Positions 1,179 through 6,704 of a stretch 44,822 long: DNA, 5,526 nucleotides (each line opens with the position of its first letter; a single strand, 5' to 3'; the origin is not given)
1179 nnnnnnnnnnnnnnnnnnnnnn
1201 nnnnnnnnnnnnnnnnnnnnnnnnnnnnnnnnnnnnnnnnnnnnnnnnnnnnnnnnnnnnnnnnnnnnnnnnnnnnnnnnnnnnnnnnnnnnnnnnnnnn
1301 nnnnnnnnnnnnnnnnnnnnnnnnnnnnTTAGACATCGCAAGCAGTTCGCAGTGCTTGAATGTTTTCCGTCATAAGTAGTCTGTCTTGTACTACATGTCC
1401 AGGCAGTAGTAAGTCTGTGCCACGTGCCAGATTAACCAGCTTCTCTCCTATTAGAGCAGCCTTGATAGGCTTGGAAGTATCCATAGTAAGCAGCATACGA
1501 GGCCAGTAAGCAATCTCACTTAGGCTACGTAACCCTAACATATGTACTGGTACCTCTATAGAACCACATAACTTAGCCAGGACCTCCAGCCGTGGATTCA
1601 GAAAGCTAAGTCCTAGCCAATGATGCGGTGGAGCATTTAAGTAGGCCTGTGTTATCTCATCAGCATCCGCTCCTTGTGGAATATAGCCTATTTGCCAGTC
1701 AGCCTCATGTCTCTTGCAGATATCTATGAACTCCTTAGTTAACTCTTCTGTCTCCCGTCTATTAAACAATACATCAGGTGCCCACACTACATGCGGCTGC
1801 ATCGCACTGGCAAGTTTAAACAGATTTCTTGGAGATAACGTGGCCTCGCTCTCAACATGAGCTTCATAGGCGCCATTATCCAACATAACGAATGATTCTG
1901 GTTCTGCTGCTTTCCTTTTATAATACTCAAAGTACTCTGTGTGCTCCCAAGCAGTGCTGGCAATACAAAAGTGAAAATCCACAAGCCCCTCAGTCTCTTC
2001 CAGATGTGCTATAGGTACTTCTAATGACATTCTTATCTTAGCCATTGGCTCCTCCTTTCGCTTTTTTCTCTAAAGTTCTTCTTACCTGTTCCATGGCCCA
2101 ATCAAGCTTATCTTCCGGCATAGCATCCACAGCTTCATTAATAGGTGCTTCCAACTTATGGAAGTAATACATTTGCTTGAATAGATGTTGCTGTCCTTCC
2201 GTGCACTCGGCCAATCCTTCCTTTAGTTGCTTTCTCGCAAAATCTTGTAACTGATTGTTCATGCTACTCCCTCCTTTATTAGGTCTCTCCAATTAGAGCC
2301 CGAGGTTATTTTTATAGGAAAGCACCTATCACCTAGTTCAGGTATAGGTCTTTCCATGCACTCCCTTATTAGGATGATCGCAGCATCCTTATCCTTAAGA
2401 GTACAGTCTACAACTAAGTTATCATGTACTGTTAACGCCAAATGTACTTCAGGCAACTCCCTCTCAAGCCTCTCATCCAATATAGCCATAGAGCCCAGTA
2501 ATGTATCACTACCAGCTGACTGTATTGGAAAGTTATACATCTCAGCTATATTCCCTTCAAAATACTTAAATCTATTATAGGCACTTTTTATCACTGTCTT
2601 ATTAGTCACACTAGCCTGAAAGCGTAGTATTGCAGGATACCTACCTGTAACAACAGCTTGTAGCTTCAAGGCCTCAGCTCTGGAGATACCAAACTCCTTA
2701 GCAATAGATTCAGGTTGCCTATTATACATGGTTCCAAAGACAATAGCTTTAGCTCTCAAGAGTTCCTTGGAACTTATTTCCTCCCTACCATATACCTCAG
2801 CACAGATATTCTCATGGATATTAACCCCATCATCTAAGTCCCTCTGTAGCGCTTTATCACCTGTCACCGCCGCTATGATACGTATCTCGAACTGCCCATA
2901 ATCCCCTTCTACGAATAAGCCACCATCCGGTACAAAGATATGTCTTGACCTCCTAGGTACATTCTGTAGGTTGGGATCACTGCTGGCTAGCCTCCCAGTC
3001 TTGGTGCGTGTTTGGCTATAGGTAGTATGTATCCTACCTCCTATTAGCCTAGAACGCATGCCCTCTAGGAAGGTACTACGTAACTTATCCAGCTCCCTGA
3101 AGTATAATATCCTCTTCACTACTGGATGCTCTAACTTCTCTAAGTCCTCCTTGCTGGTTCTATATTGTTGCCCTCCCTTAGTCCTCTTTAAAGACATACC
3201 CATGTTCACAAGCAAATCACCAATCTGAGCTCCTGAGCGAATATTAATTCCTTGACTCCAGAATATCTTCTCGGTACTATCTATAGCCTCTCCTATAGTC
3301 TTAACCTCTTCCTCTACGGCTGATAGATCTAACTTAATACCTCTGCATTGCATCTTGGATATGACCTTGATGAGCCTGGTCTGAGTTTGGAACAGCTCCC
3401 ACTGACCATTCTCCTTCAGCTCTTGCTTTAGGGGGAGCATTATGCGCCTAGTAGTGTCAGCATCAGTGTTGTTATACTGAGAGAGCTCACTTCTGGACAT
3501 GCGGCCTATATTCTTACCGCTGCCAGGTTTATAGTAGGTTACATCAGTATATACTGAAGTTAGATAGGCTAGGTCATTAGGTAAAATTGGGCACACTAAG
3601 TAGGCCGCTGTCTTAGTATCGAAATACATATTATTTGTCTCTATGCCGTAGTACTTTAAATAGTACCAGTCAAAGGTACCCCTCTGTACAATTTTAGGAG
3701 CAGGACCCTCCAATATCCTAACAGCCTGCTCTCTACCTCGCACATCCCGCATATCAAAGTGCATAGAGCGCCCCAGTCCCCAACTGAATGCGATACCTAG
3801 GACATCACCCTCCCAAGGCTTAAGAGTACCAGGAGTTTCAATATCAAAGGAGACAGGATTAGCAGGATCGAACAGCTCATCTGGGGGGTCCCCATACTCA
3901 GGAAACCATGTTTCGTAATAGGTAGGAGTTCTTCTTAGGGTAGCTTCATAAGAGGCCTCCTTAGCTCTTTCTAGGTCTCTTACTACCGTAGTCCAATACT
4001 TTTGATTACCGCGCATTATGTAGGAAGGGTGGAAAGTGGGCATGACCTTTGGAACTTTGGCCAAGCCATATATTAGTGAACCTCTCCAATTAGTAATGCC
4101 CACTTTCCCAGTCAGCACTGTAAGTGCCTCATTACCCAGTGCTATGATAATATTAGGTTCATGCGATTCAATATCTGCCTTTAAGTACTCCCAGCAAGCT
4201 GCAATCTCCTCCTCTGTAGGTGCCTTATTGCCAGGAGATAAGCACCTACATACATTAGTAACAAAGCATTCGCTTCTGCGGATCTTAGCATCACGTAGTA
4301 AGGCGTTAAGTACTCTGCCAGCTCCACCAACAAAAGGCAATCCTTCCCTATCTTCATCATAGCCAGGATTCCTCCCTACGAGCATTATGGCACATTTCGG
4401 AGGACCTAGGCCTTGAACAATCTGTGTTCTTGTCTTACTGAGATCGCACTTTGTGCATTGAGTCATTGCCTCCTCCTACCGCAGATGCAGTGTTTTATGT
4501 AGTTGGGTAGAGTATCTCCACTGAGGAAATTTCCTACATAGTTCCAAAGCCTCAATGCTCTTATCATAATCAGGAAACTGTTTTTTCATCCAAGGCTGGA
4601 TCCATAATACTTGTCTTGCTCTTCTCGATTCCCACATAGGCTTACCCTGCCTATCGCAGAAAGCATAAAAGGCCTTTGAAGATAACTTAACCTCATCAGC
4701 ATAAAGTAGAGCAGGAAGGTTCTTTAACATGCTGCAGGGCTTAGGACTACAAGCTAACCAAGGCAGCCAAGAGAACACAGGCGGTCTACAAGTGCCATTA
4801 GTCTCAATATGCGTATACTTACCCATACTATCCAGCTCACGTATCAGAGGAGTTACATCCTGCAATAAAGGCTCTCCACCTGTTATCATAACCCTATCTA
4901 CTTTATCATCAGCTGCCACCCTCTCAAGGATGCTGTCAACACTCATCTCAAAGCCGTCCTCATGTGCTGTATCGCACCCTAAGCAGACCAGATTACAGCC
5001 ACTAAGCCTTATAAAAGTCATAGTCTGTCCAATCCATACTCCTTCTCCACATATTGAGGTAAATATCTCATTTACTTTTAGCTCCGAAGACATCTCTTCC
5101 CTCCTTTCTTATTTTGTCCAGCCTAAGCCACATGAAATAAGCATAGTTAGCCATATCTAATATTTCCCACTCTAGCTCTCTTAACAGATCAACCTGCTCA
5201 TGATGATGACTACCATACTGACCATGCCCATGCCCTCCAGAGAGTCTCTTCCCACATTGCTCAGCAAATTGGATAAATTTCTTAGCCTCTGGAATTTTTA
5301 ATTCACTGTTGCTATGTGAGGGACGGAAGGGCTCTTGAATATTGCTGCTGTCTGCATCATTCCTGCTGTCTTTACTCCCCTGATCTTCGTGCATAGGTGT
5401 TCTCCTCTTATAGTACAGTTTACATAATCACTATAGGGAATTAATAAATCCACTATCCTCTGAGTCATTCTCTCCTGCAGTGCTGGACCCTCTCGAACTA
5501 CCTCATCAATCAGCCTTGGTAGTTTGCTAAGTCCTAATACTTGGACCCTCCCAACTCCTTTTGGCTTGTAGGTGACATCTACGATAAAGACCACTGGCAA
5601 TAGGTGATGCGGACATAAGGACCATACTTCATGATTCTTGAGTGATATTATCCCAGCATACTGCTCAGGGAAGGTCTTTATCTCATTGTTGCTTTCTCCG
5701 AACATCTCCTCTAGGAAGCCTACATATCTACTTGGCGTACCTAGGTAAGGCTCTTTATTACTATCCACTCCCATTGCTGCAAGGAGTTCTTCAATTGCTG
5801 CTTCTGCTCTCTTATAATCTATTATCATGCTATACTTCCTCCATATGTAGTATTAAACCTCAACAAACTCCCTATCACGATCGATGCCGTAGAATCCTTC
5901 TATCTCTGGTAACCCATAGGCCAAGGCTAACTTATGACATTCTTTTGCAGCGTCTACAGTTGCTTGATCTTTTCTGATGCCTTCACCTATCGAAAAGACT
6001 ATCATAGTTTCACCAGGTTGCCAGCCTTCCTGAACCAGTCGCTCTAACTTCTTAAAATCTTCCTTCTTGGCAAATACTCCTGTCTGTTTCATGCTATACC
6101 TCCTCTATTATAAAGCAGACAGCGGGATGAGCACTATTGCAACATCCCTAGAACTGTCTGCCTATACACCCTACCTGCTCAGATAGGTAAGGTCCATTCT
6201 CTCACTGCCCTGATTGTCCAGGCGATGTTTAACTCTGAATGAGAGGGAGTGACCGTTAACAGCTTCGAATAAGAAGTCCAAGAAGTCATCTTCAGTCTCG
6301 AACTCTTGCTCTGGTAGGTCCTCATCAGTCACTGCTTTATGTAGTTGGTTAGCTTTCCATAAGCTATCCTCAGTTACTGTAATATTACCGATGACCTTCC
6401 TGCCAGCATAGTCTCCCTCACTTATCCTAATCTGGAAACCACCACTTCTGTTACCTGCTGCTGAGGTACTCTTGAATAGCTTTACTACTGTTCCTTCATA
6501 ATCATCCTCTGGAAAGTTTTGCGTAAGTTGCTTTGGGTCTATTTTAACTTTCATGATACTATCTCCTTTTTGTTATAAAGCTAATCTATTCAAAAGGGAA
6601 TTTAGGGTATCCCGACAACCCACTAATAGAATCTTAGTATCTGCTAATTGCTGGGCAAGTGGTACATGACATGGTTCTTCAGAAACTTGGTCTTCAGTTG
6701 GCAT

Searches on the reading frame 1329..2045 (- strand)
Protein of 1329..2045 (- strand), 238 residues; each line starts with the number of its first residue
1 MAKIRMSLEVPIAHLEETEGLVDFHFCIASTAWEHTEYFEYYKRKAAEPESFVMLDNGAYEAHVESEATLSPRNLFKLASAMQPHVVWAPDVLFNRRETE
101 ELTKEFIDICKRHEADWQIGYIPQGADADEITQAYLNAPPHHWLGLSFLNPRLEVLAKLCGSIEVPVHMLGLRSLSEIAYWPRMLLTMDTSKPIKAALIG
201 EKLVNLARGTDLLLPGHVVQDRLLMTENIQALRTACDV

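Call 9: search_protein_families(library=pfam, proteins=[window:1329-2045:-], max_evalue=0.01)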
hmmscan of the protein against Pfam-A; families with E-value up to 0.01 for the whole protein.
window:1329-2045:- (238 aa): 0 families

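Call 38: search_protein_families(library=phrogs, proteins=[window:1329-2045:-], max_evalue=0.001)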
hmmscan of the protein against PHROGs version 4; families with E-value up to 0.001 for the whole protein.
window:1329-2045:- (238 aa): 1 family
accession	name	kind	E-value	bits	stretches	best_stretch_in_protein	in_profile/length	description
phrog_20335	-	unknown function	0.00026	21.8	1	22-107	18-97/259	-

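Call 63: search_protein_families(library=ncbifam, proteins=[window:1329-2045:-], max_evalue=0.01)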
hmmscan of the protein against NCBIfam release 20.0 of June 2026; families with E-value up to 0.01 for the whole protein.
window:1329-2045:- (238 aa): 0 families

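Call 66: search_solved_structures(query=window:1329-2045:-, max_evalue=1)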
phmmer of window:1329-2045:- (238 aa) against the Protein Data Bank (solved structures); distinct sequences matched with E-value up to 1: 0.

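Call 69: search_dna_similar(query=window:1329-2045:-, collection=phages, mode=protein, max_rows=12, max_evalue=0.001)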
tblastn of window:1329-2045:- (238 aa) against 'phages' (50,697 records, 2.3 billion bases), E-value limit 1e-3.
No match.

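Call 71: search_protein_families(library=padloc, proteins=[window:1329-2045:-], max_evalue=0.1)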
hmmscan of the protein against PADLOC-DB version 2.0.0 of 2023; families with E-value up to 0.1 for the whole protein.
window:1329-2045:- (238 aa): 0 families

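Call 77: predict_structure(protein=window:1329-2045:-)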
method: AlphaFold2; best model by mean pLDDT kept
length: 238 residues; sequences in the alignment: 1
mean_pLDDT: 34.3   pTM: 0.24
mean pLDDT of the five models: 34.3, 33.2, 31.0, 30.5, 30.4
residues with pLDDT >= 90: 0; 70-90: 0; 50-70: 0; < 50: 238
segments of 3 or more residues with pLDDT < 50: 1-238
pLDDT, mean of each block of 10 residues (from residue 1): 22 27 26 33 34 27 32 40 33 35 45 39 41 45 30 35 29 31 33 37 41 34 37 32
secondary structure, 60 per line:
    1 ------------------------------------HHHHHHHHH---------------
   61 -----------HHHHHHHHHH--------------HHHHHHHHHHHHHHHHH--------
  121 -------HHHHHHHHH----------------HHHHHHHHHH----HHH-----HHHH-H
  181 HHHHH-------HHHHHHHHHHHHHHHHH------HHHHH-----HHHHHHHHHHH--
elements in order: H37-45 H72-81 H96-112 H128-136 H153-162 H175-178 H180-185 H193-209 H216-220 H226-236

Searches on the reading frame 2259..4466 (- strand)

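Call 9: search_protein_families(library=pfam, proteins=[window:2259-4466:-], max_evalue=0.01)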
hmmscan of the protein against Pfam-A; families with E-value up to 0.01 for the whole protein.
window:2259-4466:- (735 aa): 3 families
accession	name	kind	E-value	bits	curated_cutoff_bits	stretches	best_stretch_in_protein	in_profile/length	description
PF00476.26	DNA_pol_A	-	9.2e-62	209.6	34.3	1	400-727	23-380/381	DNA polymerase family A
PF03167.25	UDG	-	9.1e-30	104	24.3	1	19-165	2-140/141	Uracil DNA glycosylase superfamily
PF01612.26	DNA_pol_A_exo1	-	3.5e-07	30.6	23.6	1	202-350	20-172/173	3'-5' exonuclease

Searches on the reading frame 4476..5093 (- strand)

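Call 9: search_protein_families(library=pfam, proteins=[window:4476-5093:-], max_evalue=0.01)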
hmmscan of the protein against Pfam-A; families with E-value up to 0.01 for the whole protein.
window:4476-5093:- (205 aa): 2 families
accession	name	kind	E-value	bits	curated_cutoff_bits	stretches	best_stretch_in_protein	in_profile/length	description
PF04055.27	Radical_SAM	-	5.5e-10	40.1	29.5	1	31-102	5-88/166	Radical SAM superfamily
PF13353.11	Fer4_12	-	0.00017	22.3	22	1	26-87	8-77/137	4Fe-4S single cluster domain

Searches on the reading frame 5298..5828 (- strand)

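Call 9: search_protein_families(library=pfam, proteins=[window:5298-5828:-], max_evalue=0.01)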
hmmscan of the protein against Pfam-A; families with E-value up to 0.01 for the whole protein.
window:5298-5828:- (176 aa): 1 family
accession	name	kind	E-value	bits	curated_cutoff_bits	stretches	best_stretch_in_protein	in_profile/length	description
PF01227.27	GTP_cyclohydroI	-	1.7e-30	106.2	27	1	9-161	2-157/179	GTP cyclohydrolase I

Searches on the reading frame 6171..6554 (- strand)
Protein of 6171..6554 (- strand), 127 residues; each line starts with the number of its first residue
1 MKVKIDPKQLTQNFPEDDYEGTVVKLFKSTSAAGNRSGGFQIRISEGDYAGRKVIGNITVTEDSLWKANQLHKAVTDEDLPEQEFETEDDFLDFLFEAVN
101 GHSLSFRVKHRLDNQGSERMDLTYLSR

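Call 9: search_protein_families(library=pfam, proteins=[window:6171-6554:-], max_evalue=0.01)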
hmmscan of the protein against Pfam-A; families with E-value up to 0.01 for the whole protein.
window:6171-6554:- (127 aa): 1 family
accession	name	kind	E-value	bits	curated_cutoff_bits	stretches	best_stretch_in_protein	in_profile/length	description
PF05037.18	DUF669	-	9.8e-05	22.9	21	1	11-116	11-119/138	Protein of unknown function (DUF669)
